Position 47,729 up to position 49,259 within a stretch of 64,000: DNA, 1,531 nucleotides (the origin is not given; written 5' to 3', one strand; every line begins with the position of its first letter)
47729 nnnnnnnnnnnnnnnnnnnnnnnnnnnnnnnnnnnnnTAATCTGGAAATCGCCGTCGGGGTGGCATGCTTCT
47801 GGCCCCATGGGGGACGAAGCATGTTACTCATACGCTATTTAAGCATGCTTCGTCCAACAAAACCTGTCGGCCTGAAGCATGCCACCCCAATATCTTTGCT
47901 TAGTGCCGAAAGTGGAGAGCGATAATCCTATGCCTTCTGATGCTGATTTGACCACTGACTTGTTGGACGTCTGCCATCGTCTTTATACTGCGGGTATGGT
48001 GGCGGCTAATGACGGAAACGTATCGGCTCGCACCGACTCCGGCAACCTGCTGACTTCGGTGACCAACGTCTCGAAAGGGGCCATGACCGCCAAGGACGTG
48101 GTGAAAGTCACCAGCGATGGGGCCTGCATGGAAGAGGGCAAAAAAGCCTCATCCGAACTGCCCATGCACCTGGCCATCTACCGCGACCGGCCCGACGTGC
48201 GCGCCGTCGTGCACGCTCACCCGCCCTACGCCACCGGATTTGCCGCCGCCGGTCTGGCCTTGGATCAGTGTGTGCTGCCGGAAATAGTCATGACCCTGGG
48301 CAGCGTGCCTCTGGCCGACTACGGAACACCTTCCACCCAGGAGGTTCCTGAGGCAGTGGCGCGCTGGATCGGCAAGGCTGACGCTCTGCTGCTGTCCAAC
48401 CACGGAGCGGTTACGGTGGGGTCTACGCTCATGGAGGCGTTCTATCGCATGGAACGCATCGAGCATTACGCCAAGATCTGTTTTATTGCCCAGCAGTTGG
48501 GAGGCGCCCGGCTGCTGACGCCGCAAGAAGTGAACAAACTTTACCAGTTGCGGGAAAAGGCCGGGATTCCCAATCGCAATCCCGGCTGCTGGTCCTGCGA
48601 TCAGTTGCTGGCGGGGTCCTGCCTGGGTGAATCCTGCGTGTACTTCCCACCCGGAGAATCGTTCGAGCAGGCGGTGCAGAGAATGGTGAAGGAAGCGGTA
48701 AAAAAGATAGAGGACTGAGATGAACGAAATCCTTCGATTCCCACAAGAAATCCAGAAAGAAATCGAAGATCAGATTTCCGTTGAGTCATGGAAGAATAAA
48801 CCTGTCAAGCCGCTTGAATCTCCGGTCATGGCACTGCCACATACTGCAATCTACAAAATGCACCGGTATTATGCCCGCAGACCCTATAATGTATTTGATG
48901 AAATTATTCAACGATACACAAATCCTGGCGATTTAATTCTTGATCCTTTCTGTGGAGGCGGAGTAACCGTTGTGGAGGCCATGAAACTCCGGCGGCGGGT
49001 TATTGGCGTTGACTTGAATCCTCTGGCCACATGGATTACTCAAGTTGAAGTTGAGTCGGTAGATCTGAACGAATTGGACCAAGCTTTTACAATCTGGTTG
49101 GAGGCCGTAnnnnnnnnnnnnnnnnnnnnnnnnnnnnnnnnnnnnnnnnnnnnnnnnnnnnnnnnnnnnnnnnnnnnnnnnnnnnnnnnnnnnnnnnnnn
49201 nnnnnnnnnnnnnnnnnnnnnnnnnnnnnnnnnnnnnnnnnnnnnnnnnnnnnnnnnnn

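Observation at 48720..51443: Solitary DUF1156/COG1743 Zn-ribbon adenine methyltransferase embedded between housekeeping genes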

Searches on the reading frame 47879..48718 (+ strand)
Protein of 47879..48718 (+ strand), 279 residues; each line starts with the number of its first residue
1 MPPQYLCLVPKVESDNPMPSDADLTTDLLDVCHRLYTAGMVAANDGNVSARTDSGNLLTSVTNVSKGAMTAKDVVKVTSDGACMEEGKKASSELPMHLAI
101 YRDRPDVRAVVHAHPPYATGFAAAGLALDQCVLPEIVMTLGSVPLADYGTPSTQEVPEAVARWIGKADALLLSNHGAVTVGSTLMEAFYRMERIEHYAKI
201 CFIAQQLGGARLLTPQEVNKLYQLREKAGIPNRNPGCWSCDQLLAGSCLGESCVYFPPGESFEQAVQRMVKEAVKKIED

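Call 6: search_protein_families(library=pfam, proteins=[window:47879-48718:+], max_evalue=0.01)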
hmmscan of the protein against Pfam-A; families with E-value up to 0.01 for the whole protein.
window:47879-48718:+ (279 aa): 1 family
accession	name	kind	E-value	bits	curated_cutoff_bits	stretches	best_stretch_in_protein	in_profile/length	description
PF00596.27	Aldolase_II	-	1.8e-47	162.1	22.2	1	27-200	2-181/183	Class II Aldolase and Adducin N-terminal domain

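Call 8: search_protein_families(library=ncbifam, proteins=[window:47879-48718:+], max_evalue=0.01)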
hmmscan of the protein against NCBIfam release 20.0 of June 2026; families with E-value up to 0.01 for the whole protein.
window:47879-48718:+ (279 aa): 30 families (the best 25 are shown)
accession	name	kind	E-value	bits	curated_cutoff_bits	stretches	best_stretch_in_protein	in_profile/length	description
NF043034.1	OxoTetrPhDc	equivalog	1.6e-38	132.6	250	1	23-221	4-204/205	3-oxo-tetronate 4-phosphate decarboxylase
NF005123.0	PRK06557.1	subfamily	3e-31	108.8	251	1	26-223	14-214/223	L-ribulose-5-phosphate 4-epimerase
NF006208.0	PRK08333.1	equivalog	3.1e-31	108.5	267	1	28-204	9-183/189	aldolase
NF040649.1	FucA_Meth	equivalog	3.5e-29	102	250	1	26-206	4-178/179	L-fuculose phosphate aldolase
NF005302.0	PRK06833.1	equivalog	1.3e-28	100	264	1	30-224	12-206/214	L-fuculose-phosphate aldolase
NF053831.1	RU1PAldHalo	equivalog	2.1e-27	96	300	1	38-222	17-200/208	ribulose-1-phosphate aldolase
NF004527.0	PRK05874.1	equivalog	2.6e-27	95.8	308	1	27-220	10-204/218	L-fuculose-phosphate aldolase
NF006413.0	PRK08660.1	equivalog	5.2e-26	91.6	203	1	30-207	8-180/184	aldolase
NF005984.0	PRK08087.1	subfamily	2.9e-24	86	264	1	23-200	5-180/215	L-fuculose-phosphate aldolase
TIGR01086.1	fucA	equivalog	9.8e-23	81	400.25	1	22-200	3-179/214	L-fuculose-phosphate aldolase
NF006672.0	PRK09220.1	equivalog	5.2e-22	78.2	226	1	22-119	9-106/209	methylthioribulose 1-phosphate dehydratase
TIGR03328.1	salvage_mtnB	equivalog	8.6e-19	67.8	137.05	1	28-119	1-93/194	methylthioribulose 1-phosphate dehydratase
NF053537.1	DhpthDcsPhtC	equivalog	1.4e-18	67.2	200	1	31-217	7-207/232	3,4-dihydroxyphthalate decarboxylase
NF005484.0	PRK07090.1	equivalog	2.4e-18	66.4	261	1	28-214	35-223/260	aldolase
NF006047.0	PRK08193.1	subfamily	1.3e-16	60.9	257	1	25-210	6-205/231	L-ribulose-5-phosphate 4-epimerase AraD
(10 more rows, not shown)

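Call 65: find_related_loci(query=window:47879-48715:+, collection=metagenome_contigs, flank=6000)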
Query window:47879-48715:+ (279 aa) in metagenome_contigs; peptide patterns used: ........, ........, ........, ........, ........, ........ (x = any residue, [..] = any of these).
133 stretches matched a pattern; 16 encode a relative of the query (tblastn E <= 1e-3); 16 distinct loci.
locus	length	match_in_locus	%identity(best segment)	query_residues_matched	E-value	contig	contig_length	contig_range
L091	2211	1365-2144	78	18-276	3e-150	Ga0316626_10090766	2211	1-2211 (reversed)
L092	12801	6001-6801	76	11-276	5e-140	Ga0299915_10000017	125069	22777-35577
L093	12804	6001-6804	75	9-275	5e-139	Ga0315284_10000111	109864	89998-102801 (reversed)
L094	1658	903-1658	79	18-268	5e-149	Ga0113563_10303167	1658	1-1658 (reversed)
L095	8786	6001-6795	75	9-272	2e-137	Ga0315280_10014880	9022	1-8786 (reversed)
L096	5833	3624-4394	76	17-272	1e-137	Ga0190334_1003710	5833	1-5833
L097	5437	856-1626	76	17-272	5e-138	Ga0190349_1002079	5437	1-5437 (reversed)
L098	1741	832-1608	75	18-275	1e-145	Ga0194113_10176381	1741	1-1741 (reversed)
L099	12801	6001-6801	76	11-276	5e-140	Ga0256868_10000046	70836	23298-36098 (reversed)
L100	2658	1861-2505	43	10-224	3e-53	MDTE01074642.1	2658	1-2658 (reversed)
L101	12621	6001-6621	45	23-228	1e-51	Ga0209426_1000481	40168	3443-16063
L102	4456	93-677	32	27-221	5e-25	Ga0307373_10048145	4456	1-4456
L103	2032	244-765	32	35-208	2e-24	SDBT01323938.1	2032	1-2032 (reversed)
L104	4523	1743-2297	28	24-208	5e-24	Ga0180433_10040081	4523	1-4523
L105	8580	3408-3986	32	34-223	2e-22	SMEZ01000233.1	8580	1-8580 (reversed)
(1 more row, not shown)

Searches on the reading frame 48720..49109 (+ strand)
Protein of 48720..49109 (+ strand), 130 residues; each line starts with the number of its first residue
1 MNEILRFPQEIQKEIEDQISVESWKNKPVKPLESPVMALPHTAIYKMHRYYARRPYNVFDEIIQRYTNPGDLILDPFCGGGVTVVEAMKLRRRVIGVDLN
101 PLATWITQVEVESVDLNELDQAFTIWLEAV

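Call 75: search_protein_families(library=pfam, proteins=[window:48720-49109:+], max_evalue=10)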
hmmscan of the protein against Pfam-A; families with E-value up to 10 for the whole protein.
window:48720-49109:+ (130 aa): 9 families
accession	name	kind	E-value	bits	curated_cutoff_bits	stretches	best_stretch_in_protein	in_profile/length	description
PF01555.25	N6_N4_Mtase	-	1.3e-14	55.2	26.7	1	39-101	159-213/221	DNA methylase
PF01170.24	UPF0020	-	0.00079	19.6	22.3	1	68-95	27-54/197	RMKL-like, methyltransferase domain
PF06325.19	PrmA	-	0.0042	17.1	22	1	62-125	154-215/296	Ribosomal protein L11 methyltransferase (PrmA)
PF09445.16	Methyltransf_15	-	0.0058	16.6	22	1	72-111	3-42/165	RNA cap guanine-N2 methyltransferase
PF02475.24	TRM5-TYW2_MTfase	-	0.0083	16.5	28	1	62-122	29-88/164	TRM5/TYW2 methyltransferase domain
PF02086.21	MethyltransfD12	-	0.022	14.9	22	1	69-101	20-52/253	D12 class N6 adenine-specific DNA methyltransferase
PF20319.3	DUF6614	-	0.079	13.4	25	1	84-125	35-74/116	Family of unknown function (DUF6614)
PF13649.12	Methyltransf_25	-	0.17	13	27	1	73-106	1-36/97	Methyltransferase domain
PF03602.21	Cons_hypoth95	-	0.18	11.9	24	1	62-118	35-91/182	Conserved hypothetical protein 95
